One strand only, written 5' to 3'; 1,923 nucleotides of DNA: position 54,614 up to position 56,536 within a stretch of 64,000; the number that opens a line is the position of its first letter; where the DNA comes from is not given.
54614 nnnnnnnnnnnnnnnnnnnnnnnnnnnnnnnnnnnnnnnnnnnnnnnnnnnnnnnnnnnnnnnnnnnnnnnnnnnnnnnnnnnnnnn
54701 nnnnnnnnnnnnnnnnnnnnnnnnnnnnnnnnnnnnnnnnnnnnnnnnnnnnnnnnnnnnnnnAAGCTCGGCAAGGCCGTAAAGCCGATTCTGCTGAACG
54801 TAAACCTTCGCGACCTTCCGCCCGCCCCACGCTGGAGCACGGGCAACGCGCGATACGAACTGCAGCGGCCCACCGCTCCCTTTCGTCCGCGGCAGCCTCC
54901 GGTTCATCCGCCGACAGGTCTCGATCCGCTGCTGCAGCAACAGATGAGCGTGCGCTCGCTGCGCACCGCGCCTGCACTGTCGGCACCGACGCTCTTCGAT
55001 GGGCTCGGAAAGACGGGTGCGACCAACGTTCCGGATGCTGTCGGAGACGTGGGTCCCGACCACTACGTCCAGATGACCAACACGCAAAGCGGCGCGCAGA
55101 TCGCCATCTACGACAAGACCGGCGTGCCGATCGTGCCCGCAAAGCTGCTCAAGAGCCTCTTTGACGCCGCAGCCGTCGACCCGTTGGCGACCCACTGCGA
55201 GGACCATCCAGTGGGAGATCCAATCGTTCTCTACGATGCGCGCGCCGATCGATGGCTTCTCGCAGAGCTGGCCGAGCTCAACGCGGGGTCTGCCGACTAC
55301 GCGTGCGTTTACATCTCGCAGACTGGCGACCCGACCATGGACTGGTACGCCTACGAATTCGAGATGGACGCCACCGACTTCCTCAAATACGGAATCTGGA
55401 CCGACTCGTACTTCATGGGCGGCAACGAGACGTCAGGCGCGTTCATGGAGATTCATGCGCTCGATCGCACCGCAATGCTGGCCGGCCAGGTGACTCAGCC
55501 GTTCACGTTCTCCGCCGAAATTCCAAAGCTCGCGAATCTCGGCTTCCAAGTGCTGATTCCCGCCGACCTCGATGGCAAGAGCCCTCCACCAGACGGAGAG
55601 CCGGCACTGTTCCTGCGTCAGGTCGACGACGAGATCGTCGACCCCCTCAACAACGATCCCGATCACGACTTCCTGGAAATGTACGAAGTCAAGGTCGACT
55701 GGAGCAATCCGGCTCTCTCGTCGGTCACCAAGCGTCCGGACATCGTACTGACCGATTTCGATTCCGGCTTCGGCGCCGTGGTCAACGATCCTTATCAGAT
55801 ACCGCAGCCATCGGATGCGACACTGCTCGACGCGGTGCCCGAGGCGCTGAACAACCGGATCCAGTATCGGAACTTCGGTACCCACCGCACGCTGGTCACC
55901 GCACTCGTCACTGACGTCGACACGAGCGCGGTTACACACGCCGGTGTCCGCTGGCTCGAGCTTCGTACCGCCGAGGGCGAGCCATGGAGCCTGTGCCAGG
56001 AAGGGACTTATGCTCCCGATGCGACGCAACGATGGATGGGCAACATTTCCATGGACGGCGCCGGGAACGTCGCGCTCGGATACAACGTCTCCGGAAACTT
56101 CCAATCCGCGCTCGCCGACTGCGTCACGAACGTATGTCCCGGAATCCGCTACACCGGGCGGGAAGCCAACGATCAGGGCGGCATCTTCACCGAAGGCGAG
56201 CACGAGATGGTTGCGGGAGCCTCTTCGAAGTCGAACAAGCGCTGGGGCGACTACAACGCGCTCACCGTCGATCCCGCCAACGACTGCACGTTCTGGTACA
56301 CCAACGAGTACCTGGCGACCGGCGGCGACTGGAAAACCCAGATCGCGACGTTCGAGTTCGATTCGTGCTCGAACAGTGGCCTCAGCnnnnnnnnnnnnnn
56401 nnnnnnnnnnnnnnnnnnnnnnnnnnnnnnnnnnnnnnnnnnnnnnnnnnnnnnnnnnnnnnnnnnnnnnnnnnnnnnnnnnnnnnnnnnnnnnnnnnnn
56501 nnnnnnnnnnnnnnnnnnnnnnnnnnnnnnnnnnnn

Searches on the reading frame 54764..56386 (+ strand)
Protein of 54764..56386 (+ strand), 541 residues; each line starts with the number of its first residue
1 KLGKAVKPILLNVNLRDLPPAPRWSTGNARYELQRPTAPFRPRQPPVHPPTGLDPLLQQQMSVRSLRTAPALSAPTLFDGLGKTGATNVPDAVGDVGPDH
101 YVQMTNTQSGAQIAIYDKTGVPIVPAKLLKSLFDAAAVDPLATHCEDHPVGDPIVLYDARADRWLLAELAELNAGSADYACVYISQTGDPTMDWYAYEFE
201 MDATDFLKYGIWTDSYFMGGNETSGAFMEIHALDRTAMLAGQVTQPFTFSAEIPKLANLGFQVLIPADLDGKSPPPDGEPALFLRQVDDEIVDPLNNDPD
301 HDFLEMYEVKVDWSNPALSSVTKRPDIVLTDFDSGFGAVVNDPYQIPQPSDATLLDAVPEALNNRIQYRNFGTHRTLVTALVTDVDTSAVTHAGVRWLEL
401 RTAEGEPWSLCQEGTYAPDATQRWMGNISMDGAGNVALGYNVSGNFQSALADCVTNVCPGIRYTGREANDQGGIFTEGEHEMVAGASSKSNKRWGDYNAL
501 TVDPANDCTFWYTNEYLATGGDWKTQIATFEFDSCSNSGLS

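Call 46: search_solved_structures(query=A3, max_evalue=10, show_alignments=2)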
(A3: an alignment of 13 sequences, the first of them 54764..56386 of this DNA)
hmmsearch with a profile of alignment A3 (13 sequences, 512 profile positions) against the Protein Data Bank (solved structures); distinct sequences matched with E-value up to 10: 1.
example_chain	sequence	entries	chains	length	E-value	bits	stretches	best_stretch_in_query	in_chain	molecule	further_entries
3gwz_A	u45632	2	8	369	1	11.5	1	375-425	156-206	MmcR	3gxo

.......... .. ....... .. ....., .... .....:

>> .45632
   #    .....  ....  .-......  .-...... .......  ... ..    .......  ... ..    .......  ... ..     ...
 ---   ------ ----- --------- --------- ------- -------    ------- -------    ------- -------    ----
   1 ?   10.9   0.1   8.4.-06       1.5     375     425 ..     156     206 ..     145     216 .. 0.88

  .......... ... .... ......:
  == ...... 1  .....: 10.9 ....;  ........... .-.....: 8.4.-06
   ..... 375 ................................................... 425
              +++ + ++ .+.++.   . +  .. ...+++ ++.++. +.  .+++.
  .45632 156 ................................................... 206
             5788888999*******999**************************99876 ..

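Call 62: predict_structure(alignment_id=A3)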
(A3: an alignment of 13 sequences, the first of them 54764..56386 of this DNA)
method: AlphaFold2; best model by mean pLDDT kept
length: 541 residues; sequences in the alignment: 13
mean_pLDDT: 75.4   pTM: 0.85
mean pLDDT of the five models: 75.4, 74.6, 74.3, 73.7, 69.5
residues with pLDDT >= 90: 172; 70-90: 192; 50-70: 100; < 50: 77
segments of 3 or more residues with pLDDT < 50: 23-51, 139-141, 336-344, 347-360, 446-456, 489-493, 538-541
pLDDT, mean of each block of 10 residues (from residue 1): 86 76 40 29 34 74 65 90 61 91 81 90 86 58 67 86 90 67 92 88 70 89 67 94 89 65 81 89 81 54 88 91 90 53 45 44 79 93 71 86 90 88 86 93 57 52 91 85 70 63 94 82 85 70 29
secondary structure, 60 per line:
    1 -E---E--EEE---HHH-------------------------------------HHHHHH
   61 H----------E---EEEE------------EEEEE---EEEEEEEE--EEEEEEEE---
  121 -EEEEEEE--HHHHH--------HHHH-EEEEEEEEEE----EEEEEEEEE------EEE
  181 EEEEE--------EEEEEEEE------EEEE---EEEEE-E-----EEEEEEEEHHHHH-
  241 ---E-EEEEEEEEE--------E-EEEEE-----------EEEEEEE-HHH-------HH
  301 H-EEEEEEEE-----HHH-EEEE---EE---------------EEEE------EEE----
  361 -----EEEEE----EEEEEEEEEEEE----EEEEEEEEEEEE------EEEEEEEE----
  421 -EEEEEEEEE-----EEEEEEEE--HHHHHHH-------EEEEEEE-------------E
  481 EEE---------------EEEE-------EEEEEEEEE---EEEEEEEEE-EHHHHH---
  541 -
elements in order: E9-11 H55-61 E76-79 E92-96 E100-107 E110-117 E122-128 H131-135 H144-147 E149-158 E163-171 E178-185 E194-201 E208-211 E215-219 E227-234 H235-239 E246-254 E265-269 E281-287 E303-310 E320-323 E344-347 E354-356 E366-370 E375-386 E391-402 E409-416 E422-430 E436-443 H446-452 E460-466 E480-483 E499-502 E510-518 E522-530 H533-537

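Call 64: fold_search(model_id=the predicted structure, library=pdb)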
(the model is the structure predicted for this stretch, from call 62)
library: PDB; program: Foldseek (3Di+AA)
matches with E <= 10: 544; with E <= 0.001: 40
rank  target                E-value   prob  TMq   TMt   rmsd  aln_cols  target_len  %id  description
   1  6v4o_I                1.2e-05  1.00  0.33  0.45  11.4       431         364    9  Structure of human 2E01 Fab in complex with influenza virus neuraminidase from B/Phuket/3073/2013 (released 2020-10-07)
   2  5tih_A                2.1e-05  1.00  0.34  0.49   8.2       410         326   10  Structural basis for inhibition of erythrocyte invasion by antibodies to Plasmodium falciparum protein CyRPA (released 2017-03-01)
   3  4qqs_B                2.2e-05  1.00  0.29  0.43  10.2       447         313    8  Crystal structure of a thermostable family-43 glycoside hydrolase (released 2015-03-11)
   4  7pi2_J                4.7e-05  1.00  0.34  0.50   7.3       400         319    9  PfCyRPA bound to monoclonal antibody Cy.003 Fab fragment (released 2022-02-09)
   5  7mhu_A                8.5e-05  1.00  0.28  0.38  11.8       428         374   11  Sialidase24 apo (released 2022-02-23)
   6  5c0p                  8.9e-05  1.00  0.26  0.41  11.4       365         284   13  The crystal structure of endo-arabinase from Bacteroides thetaiotaomicron VPI-5482 (released 2015-07-01)
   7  8t8s_B                1.1e-04  0.97  0.25  0.21  16.1       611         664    9  Sortilin-PGRN peptide complex (released 2024-06-26)
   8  9n73_LH               1.4e-04  0.84  0.18  0.14  21.1       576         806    7  SSU processome maturation and disassembly, State G (released 2025-10-29)
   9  3ium                  1.5e-04  1.00  0.29  0.24  14.4       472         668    8  apPEP_WTX opened state (released 2010-05-05)
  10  9hjm_H                1.6e-04  0.98  0.24  0.30  23.8       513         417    9  Porphyromonas gingivalis BAM complex (released 2025-11-19)
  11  5jrk_B                1.8e-04  0.96  0.22  0.19  14.1       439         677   12  Crystal Structure of the Sphingopyxin I Lasso Peptide Isopeptidase SpI-IsoP (SeMet-derived) (released 2016-09-28)
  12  8ub5                  2.0e-04  1.00  0.29  0.38   9.9       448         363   10  The Apo NanH structure from Clostridium perfringens (released 2024-09-04)
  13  6r3u_A                2.0e-04  0.92  0.23  0.25  16.5       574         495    9  Endo-levanase BT1760 mutant E221A from Bacteroides thetaiotaomicron complexed with levantetraose (released 2019-06-19)
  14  6r3r                  2.1e-04  0.92  0.24  0.25  15.9       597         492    9  First crystal structure of endo-levanase BT1760 from Bacteroides thetaiotaomicron (released 2019-06-19)
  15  9n78_LH               2.2e-04  0.69  0.16  0.13  20.5       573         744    8  SSU processome maturation and disassembly, State L (released 2025-11-05)
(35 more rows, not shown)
